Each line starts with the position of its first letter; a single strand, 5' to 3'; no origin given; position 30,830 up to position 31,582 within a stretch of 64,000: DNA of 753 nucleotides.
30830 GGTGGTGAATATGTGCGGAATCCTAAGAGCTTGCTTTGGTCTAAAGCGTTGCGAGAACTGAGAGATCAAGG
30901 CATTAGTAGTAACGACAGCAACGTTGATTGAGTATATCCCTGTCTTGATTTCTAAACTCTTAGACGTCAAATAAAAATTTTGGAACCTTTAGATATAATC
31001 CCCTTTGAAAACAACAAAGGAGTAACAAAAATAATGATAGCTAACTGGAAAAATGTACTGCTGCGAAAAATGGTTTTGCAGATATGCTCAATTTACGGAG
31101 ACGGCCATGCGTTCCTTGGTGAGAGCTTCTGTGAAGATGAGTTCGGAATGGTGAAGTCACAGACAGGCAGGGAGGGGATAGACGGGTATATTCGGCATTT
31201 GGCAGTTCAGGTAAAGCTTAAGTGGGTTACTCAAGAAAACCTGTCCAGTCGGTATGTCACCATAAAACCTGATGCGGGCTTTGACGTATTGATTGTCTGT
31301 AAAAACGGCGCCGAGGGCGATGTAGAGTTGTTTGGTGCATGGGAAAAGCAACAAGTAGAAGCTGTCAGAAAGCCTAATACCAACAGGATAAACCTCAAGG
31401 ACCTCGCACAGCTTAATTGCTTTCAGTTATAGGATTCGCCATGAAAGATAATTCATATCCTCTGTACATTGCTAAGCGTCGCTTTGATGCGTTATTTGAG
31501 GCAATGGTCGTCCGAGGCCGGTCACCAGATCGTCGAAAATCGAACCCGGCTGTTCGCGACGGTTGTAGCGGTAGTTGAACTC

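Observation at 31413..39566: Inverted, 5'-truncated IS1595 remnants bracket the high-GC cargo segment; IS1595 copies mark every GC transition in the window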

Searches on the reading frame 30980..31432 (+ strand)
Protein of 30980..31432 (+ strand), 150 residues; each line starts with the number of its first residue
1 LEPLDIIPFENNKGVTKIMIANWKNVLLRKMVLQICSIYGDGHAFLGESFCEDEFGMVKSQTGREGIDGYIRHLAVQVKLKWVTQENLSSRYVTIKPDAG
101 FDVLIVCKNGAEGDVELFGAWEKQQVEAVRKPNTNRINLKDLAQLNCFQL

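Call 7: search_protein_families(library=pfam, proteins=[window:30980-31432:+], max_evalue=0.01)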
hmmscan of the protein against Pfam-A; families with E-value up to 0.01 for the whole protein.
window:30980-31432:+ (150 aa): 0 families

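Call 21: find_homologous_proteins(query=window:30980-31432:+, max_evalue=0.001)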
Query window:30980-31432:+ (150 aa): 9 proteins with E <= 0.001 among 14 candidates.
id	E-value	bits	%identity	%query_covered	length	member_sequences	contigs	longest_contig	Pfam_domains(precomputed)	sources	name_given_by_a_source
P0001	2.8e-83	296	99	88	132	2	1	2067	-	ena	-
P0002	3.6e-56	208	69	87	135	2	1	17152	-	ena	-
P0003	1.1e-51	193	66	88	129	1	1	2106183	-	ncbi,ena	-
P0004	3.6e-48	182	63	87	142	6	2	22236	-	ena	-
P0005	1.4e-47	180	60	87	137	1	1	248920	-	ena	-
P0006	7.2e-47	177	62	86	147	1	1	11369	-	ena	-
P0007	2.6e-46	176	60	87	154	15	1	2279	-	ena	-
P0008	2.4e-38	150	56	88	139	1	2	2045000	-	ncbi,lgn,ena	-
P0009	7.3e-25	106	45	81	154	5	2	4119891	-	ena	-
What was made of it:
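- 31034..31432 (+): Passenger gene X (132 aa), a small protein of unknown function with a possible nuclease-like motif. The family has 9 members in 5.8 billion proteins (call 21).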

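Call 22: find_encoding_contigs(protein=P0008, flank=10000, max_places=4)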
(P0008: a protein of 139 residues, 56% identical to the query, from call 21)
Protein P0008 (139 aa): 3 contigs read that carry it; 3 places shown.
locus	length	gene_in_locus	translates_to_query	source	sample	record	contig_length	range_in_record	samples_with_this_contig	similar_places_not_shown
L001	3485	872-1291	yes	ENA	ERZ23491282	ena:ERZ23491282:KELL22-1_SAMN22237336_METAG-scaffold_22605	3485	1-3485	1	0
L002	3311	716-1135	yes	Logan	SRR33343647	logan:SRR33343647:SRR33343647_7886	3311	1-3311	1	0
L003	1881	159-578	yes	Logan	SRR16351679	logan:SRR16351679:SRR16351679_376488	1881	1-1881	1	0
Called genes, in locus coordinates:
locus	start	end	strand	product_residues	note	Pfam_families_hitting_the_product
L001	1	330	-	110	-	?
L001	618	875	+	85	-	-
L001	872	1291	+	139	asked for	-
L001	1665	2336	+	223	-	-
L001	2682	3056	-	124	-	PF12762:DDE_Tnp_IS1595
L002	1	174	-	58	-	?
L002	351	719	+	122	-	-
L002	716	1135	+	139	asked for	-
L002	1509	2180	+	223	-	-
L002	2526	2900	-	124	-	PF12762:DDE_Tnp_IS1595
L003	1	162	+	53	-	?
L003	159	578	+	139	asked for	-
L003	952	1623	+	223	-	-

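Call 23: find_encoding_contigs(protein=P0003, flank=10000, max_places=4)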
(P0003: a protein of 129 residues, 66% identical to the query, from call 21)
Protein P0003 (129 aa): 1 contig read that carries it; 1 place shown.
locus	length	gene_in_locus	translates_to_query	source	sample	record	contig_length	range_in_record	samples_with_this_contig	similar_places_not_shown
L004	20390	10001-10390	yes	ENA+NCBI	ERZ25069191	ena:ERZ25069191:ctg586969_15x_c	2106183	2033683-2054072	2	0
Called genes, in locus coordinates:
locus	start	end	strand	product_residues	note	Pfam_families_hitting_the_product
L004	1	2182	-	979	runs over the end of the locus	PF00664:ABC_membrane, PF00005:ABC_tran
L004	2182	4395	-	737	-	PF03412:Peptidase_C39, PF13529:Peptidase_C39_2 (faint), PF00664:ABC_membrane, PF00005:ABC_tran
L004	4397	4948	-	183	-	-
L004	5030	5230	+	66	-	-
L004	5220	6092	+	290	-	PF07044:DUF1329 (weak), PF17131:TP_0789-like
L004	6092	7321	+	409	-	-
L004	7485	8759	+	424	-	PF04820:Trp_halogenase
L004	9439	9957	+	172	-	-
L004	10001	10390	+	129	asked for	-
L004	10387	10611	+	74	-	-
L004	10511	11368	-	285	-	PF12760:Zn_ribbon_IS1595, PF12762:DDE_Tnp_IS1595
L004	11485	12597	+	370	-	PF01571:GCV_T, PF08669:GCV_T_C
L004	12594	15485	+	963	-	PF02347:GDC-P, PF01212:Beta_elim_lyase (weak), PF00266:Aminotran_5 (weak), PF21478:GcvP2_C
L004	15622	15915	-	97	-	-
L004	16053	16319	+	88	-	PF01527:HTH_Tnp_1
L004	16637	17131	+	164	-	PF00665:rve, PF13683:rve_3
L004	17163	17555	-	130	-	-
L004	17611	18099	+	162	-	-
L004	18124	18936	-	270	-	PF07728:AAA_5, PF08406:CbbQ_C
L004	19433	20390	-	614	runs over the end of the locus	PF00890:FAD_binding_2, PF01266:DAO (faint), PF02910:Succ_DH_flav_C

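Call 24: find_encoding_contigs(protein=P0005, flank=6000, max_places=3)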
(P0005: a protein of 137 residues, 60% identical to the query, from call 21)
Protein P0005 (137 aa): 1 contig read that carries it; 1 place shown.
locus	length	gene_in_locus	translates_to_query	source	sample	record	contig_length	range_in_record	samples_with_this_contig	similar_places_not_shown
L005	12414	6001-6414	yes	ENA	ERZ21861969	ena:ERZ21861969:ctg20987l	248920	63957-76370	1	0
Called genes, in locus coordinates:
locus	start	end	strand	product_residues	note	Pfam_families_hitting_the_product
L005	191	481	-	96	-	-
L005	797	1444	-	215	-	-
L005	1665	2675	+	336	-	PF00106:adh_short (weak), PF01073:3Beta_HSD, PF01370:Epimerase, PF02719:Polysacc_synt_2, PF04321:RmlD_sub_bind, PF07993:NAD_binding_4 (faint), PF08659:KR (weak), PF16363:GDP_Man_Dehyd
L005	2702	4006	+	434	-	PF03721:UDPG_MGDP_dh_N, PF00984:UDPG_MGDP_dh, PF03720:UDPG_MGDP_dh_C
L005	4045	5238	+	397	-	PF01266:DAO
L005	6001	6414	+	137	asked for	-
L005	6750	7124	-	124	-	PF12844:HTH_19 (weak), PF13560:HTH_31, PF01381:HTH_3, PF13443:HTH_26 (weak)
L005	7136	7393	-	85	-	PF05016:ParE_toxin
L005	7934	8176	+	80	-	-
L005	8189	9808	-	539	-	PF19554:DUF6077 (weak)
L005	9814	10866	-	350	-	PF05704:Caps_synth, PF04488:Gly_transf_sug (faint)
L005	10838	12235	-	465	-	PF02661:Fic (weak)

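Call 25: find_encoding_contigs(protein=P0009, flank=6000, max_places=3)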
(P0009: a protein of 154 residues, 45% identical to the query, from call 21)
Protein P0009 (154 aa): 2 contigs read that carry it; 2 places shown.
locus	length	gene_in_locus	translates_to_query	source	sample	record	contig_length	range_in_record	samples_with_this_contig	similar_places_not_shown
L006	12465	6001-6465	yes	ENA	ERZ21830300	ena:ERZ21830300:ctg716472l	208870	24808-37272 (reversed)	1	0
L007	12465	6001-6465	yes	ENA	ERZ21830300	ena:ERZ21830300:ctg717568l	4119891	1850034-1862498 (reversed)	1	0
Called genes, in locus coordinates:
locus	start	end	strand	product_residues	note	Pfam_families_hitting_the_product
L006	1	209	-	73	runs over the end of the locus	PF24696:UGSC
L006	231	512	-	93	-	PF24696:UGSC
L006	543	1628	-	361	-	-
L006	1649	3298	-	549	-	PF02776:TPP_enzyme_N, PF00205:TPP_enzyme_M, PF02775:TPP_enzyme_C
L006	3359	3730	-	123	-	-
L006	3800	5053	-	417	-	PF00365:PFK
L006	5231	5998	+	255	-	PF00106:adh_short, PF08659:KR, PF23441:SDR, PF13561:adh_short_C2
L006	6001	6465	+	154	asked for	-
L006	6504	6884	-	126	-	PF01648:ACPS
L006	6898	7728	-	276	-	PF00702:Hydrolase, PF05116:S6PP (weak), PF08282:Hydrolase_3, PF12710:HAD (faint), PF05116:S6PP (weak)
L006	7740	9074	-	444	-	PF00155:Aminotran_1_2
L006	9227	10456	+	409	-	PF07690:MFS_1, PF12832:MFS_1_like, PF07690:MFS_1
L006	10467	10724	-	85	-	-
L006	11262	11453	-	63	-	-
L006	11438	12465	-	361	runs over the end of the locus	PF16268:DUF4921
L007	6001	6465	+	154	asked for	-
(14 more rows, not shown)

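Call 26: find_encoding_contigs(protein=P0004, flank=6000, max_places=3)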
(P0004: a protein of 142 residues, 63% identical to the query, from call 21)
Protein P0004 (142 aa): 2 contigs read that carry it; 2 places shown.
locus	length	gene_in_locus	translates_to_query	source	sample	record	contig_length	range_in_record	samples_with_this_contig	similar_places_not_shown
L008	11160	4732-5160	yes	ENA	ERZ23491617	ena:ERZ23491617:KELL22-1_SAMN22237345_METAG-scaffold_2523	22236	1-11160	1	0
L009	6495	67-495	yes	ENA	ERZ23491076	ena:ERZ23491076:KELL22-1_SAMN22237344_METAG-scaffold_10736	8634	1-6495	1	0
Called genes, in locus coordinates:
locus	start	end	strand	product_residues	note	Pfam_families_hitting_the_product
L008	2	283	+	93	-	?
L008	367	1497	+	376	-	PF00534:Glycos_transf_1, PF13692:Glyco_trans_1_4, PF13524:Glyco_trans_1_2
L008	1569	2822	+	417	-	PF01943:Polysacc_synt, PF13440:Polysacc_synt_3, PF01554:MatE (weak)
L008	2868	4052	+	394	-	PF00155:Aminotran_1_2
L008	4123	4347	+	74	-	-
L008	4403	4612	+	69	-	-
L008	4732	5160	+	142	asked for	-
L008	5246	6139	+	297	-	PF01040:UbiA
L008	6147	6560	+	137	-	PF04138:GtrA_DPMS_TM (weak)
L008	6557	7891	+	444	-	PF01565:FAD_binding_4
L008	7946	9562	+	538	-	-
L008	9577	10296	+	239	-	PF00106:adh_short, PF13561:adh_short_C2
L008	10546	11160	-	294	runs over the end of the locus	PF00483:NTP_transferase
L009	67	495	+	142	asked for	-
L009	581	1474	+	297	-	PF01040:UbiA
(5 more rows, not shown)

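Call 27: find_encoding_contigs(protein=P0002, flank=6000, max_places=3)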
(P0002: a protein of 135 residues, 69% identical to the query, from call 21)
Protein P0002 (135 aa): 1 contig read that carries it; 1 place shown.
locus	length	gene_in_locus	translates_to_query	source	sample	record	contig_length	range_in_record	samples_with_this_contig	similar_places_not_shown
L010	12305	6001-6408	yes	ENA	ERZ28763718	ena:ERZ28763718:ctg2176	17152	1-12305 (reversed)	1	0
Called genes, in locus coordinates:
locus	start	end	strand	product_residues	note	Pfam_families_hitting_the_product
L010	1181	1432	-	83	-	-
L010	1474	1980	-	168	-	PF02463:SMC_N (faint)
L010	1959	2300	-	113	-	-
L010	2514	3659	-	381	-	PF02463:SMC_N, PF13175:AAA_15 (weak), PF13476:AAA_23, PF13555:AAA_29 (weak)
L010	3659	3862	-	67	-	-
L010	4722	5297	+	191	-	PF00665:rve (weak), PF13683:rve_3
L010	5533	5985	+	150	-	-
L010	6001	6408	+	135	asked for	-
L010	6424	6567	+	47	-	-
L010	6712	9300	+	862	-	PF07715:Plug, PF00593:TonB_dep_Rec_b-barrel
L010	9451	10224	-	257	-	PF13103:TonB_2, PF03544:TonB_C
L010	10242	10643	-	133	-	PF02472:ExbD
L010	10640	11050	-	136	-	PF02472:ExbD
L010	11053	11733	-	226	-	PF01618:MotA_ExbB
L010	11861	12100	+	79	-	-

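Call 47: find_encoding_contigs(protein=P0001, flank=5000, max_places=6)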
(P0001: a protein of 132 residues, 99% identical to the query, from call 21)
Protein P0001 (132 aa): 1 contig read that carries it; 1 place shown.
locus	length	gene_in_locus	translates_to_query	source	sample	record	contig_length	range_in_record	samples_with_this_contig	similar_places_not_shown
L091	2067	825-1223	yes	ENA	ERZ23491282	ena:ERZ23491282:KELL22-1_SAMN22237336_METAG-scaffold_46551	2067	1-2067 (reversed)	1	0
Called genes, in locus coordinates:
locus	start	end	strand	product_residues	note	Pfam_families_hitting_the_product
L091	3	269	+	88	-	?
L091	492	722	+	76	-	-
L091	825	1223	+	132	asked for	-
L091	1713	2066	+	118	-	?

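Call 56: find_related_loci(query=A5, collection=metagenome_contigs, flank=4000)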
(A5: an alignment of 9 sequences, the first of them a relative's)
Query A5 (132 aa) in metagenome_contigs; peptide patterns used: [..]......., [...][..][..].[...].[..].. (x = any residue, [..] = any of these).
73 stretches matched a pattern, but none encodes a relative of the query by tblastn (E <= 1e-3).
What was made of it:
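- Tried and rejected: A metagenome (JGI) scan with the X-family alignment found no relatives (call 56).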

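Call 57: find_related_loci(query=L004:10514-11368:-, collection=metagenome_contigs, flank=3000)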
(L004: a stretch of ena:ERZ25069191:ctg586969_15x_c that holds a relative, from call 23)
Query L004:10514-11368:- (285 aa) in metagenome_contigs; peptide patterns used: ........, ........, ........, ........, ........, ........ (x = any residue, [..] = any of these).
158 stretches matched a pattern; 64 encode a relative of the query (tblastn E <= 1e-3); 64 distinct loci.
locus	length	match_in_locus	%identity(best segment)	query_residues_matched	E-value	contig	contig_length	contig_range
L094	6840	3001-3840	63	5-285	2e-121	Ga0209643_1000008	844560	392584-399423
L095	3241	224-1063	62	5-285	5e-123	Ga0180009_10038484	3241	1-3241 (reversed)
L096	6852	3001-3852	63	5-285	8e-119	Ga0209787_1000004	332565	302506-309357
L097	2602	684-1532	61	2-285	4e-123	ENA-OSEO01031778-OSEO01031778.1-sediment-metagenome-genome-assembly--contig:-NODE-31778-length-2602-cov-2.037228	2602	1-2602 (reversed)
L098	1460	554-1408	60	1-282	4e-126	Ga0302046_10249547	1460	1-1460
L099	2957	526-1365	61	5-285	1e-118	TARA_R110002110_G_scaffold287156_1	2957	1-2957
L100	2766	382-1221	61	5-285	4e-119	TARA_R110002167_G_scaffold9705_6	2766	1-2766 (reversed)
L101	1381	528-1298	64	4-261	7e-124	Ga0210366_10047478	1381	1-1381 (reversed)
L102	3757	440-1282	57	5-285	1e-115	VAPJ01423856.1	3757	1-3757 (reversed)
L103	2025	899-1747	58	5-285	6e-120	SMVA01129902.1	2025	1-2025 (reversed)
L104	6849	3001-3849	60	2-285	7e-113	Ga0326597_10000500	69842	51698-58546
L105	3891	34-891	57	4-285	1e-112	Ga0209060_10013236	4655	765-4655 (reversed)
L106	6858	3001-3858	57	4-285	5e-112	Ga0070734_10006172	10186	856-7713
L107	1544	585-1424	59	5-285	5e-120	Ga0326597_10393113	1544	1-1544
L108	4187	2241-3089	62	2-285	9e-112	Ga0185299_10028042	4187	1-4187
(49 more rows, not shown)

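Call 60: search_protein_families(library=ncbifam, proteins=[L004:10387-10611:+, L004:10511-11368:-, window:31034-31432:+], max_evalue=0.01)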
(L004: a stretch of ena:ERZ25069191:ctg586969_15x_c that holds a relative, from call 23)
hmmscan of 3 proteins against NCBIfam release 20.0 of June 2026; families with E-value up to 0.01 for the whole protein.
L004:10387-10611:+ (74 aa): 0 families

L004:10511-11368:- (285 aa): 1 family
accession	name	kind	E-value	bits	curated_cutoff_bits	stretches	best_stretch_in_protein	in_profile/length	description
NF033547.1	transpos_IS1595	equivalog_domain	2.1e-70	236.9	75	1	71-271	1-215/215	IS1595 family transposase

window:31034-31432:+ (132 aa): 0 families

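Call 61: search_protein_families(library=pfam, proteins=[L004:10387-10611:+, L004:9439-9957:+, window:31034-31432:+], max_evalue=1)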
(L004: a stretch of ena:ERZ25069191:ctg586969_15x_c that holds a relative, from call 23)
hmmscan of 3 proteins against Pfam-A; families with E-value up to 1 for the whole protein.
L004:10387-10611:+ (74 aa): 1 family
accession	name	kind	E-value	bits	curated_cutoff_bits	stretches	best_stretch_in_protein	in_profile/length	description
PF00681.25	Plectin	-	0.0085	16.3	20.5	1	4-20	17-33/39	Plectin repeat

L004:9439-9957:+ (172 aa): 0 families

window:31034-31432:+ (132 aa): 1 family
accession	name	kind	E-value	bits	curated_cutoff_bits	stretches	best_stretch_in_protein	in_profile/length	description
PF22522.2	DUF6998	-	0.092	13.1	27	1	28-128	29-127/136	Family of unknown function (DUF6998)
